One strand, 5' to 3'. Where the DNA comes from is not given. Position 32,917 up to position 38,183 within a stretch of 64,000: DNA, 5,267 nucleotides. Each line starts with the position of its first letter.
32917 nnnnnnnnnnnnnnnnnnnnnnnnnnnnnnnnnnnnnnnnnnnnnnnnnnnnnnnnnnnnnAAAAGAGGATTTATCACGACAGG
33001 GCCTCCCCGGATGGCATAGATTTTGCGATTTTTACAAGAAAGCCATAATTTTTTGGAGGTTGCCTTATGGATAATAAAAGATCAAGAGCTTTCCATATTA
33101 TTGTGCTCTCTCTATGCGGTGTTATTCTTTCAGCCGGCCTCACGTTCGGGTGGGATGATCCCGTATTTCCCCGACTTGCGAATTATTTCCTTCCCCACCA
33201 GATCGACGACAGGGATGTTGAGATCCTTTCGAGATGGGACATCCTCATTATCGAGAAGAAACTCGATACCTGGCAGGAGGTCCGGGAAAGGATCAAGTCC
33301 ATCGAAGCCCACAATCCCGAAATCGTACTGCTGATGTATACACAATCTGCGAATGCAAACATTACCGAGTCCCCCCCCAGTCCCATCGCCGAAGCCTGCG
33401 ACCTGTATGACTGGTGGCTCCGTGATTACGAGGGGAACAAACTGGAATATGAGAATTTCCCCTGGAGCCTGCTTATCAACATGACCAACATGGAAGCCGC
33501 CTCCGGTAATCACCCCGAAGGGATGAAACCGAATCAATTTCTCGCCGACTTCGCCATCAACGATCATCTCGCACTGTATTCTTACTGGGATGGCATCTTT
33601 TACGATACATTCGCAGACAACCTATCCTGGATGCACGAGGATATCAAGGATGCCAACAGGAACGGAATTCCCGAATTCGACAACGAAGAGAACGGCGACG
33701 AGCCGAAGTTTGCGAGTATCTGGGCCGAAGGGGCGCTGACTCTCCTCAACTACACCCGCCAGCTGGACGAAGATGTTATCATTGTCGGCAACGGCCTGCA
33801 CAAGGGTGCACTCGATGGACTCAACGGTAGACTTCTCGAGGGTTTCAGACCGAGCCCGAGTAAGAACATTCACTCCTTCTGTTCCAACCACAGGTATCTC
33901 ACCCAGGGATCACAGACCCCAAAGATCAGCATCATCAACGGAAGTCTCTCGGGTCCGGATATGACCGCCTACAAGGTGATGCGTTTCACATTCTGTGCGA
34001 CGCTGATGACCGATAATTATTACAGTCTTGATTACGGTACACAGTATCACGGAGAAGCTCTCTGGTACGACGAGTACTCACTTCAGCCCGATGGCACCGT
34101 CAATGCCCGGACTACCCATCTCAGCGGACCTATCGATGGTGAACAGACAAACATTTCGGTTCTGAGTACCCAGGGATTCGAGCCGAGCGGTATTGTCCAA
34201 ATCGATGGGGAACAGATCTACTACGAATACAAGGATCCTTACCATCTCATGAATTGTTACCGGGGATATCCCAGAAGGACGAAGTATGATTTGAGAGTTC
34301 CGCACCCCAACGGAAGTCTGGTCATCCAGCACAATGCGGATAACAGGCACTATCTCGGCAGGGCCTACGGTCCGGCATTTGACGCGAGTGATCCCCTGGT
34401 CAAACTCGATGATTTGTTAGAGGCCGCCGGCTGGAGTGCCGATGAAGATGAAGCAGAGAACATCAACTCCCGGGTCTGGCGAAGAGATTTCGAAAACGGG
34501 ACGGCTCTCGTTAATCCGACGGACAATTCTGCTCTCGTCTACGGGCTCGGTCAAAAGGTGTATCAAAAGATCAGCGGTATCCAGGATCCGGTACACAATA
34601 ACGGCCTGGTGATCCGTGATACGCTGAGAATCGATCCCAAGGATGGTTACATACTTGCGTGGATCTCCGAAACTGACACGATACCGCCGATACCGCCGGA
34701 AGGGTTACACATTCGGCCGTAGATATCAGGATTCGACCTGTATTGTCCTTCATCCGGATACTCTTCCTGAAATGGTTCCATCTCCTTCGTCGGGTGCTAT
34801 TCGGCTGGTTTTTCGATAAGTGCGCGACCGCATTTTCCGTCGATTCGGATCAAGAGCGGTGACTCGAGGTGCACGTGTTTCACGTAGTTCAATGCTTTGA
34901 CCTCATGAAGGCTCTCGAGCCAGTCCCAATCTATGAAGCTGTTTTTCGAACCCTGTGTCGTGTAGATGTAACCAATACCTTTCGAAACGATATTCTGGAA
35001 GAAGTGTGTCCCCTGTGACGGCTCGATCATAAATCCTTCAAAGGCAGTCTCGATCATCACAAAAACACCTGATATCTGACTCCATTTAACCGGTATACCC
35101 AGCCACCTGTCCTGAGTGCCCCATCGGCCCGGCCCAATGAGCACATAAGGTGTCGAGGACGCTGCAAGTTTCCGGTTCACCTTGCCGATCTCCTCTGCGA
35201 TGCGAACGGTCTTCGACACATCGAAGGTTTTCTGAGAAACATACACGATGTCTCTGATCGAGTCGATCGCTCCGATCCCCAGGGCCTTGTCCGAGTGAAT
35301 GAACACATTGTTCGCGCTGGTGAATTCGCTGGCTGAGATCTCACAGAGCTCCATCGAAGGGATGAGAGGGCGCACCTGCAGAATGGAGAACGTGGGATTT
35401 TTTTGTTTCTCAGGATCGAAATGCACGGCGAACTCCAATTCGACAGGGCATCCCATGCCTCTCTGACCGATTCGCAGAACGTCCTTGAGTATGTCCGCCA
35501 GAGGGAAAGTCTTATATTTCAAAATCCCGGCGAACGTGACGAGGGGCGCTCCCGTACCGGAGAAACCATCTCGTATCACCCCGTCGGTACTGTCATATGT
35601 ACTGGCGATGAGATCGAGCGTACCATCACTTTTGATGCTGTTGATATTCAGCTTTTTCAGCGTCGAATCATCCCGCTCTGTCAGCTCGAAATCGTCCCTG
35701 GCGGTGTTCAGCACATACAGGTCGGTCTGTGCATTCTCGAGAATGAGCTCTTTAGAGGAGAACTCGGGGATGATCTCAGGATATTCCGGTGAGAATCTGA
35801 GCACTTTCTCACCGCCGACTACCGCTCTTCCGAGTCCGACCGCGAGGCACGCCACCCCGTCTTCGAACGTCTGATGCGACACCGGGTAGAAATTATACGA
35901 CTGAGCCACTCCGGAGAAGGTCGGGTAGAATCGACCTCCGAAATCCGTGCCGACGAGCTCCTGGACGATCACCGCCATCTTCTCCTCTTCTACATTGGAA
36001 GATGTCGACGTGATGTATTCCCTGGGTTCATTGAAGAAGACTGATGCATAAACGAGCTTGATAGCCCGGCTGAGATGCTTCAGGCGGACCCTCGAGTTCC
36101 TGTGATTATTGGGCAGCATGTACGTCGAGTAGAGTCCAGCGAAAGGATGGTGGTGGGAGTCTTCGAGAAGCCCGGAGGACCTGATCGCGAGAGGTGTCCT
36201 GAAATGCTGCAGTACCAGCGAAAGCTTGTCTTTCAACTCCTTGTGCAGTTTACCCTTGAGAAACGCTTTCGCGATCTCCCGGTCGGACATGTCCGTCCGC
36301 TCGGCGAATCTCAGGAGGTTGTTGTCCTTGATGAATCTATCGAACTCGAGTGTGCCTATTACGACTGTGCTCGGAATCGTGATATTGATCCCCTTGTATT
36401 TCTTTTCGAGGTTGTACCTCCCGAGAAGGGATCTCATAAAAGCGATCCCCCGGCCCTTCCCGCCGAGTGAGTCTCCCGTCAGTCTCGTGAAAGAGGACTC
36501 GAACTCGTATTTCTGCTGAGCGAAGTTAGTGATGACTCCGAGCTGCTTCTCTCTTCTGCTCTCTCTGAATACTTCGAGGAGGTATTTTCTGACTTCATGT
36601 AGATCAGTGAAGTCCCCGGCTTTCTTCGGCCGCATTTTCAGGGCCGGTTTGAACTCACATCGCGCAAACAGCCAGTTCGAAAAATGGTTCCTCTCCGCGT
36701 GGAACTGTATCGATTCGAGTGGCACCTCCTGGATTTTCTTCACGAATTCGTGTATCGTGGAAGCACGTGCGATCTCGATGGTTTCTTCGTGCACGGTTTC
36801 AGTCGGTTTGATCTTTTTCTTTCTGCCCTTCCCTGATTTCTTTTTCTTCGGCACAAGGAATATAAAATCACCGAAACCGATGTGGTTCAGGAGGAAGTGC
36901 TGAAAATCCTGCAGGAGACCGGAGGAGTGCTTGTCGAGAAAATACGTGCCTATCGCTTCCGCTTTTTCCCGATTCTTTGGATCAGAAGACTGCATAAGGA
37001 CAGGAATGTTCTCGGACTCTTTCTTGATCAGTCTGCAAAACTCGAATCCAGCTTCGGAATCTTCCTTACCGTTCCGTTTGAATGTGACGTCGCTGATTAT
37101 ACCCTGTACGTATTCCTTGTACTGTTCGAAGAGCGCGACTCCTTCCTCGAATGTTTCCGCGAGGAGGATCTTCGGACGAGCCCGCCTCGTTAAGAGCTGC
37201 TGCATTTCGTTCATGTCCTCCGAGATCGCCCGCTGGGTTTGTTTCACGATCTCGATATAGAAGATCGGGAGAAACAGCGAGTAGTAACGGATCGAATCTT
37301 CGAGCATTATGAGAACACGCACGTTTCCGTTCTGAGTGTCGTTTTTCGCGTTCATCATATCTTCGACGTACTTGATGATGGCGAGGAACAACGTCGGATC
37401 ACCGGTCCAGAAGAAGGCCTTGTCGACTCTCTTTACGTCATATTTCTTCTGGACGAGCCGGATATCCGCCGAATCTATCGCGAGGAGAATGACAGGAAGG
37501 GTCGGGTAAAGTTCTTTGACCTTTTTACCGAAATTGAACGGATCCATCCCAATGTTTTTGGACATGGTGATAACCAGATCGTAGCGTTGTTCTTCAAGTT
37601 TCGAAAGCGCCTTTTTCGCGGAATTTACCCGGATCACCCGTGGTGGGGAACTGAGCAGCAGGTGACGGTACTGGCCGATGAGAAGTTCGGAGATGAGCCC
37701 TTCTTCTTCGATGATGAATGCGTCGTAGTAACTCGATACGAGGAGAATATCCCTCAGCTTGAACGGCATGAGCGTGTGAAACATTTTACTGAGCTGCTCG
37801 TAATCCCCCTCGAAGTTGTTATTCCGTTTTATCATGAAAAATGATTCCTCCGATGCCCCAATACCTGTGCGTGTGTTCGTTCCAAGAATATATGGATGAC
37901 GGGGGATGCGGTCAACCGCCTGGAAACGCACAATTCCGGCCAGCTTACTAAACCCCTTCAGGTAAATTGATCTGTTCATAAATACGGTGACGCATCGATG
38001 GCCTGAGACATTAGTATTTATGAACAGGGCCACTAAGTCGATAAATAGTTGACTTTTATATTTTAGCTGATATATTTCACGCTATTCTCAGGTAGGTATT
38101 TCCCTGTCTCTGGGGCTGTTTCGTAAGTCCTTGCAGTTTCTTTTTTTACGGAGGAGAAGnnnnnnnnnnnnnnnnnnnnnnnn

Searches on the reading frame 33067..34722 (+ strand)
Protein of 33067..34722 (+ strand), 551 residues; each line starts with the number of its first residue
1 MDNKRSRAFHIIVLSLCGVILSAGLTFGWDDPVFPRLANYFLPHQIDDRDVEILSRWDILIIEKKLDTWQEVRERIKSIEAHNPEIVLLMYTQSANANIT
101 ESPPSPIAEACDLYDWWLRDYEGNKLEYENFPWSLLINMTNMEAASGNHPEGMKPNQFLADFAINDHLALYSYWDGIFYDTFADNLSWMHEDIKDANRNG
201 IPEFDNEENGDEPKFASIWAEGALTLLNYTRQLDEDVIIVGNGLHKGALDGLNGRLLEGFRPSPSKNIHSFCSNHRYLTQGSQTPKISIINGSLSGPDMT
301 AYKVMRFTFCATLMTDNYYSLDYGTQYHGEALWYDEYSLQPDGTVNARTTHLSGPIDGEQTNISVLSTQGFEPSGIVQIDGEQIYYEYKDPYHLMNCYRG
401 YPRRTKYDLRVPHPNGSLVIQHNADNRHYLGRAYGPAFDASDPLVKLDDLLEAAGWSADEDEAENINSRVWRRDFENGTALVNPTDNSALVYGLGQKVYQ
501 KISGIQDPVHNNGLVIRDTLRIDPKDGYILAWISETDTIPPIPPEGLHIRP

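Call 44: search_protein_families(library=pfam, proteins=[window:33067-34722:+], max_evalue=0.00001)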
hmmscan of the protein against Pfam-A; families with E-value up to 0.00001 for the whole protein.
window:33067-34722:+ (551 aa): 1 family
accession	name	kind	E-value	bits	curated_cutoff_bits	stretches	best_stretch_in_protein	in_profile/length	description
PF14885.12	GHL15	-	2.1e-10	41.4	27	1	82-339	3-247/271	Hypothetical glycosyl hydrolase family 15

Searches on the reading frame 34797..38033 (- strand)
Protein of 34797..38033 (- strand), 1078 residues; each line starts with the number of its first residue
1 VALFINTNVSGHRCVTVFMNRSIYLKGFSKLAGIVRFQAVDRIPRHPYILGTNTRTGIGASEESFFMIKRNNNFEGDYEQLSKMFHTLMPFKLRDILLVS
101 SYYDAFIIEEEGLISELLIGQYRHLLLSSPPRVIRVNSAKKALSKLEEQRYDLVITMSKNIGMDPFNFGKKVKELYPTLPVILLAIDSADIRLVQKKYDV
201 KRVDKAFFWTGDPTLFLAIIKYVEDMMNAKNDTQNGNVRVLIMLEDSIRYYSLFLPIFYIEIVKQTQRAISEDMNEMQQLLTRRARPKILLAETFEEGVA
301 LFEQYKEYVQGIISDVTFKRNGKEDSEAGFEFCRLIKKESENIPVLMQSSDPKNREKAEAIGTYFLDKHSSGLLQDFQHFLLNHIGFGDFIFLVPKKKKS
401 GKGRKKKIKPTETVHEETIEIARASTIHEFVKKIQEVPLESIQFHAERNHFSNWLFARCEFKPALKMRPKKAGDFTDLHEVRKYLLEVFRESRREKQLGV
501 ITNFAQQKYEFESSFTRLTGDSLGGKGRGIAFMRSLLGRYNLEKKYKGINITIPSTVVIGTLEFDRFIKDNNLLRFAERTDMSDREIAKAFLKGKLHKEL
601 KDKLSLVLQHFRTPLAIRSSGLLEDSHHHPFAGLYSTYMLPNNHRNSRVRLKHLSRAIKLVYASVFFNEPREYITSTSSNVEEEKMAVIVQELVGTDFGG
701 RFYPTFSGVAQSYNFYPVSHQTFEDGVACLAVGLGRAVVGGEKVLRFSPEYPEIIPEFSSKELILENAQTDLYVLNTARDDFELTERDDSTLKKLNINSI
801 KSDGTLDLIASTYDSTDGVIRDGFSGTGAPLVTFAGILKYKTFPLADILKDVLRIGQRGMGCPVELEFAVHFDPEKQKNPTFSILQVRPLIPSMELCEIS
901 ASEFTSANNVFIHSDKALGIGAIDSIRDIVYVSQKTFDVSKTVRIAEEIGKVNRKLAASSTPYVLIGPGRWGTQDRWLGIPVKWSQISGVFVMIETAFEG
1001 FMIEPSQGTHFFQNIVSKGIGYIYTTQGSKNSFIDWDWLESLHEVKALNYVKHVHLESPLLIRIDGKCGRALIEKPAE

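Call 44: search_protein_families(library=pfam, proteins=[window:34797-38033:-], max_evalue=0.00001)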
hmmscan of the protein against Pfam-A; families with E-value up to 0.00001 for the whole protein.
window:34797-38033:- (1078 aa): 2 families
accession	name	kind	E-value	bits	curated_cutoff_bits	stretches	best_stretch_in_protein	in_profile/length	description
PF01326.24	PPDK_N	-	2e-35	123.1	27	1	521-890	2-309/328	Pyruvate phosphate dikinase, AMP/ATP-binding domain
PF00072.30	Response_reg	-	5.6e-08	33.4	30.2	0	123-189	15-81/111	Response regulator receiver domain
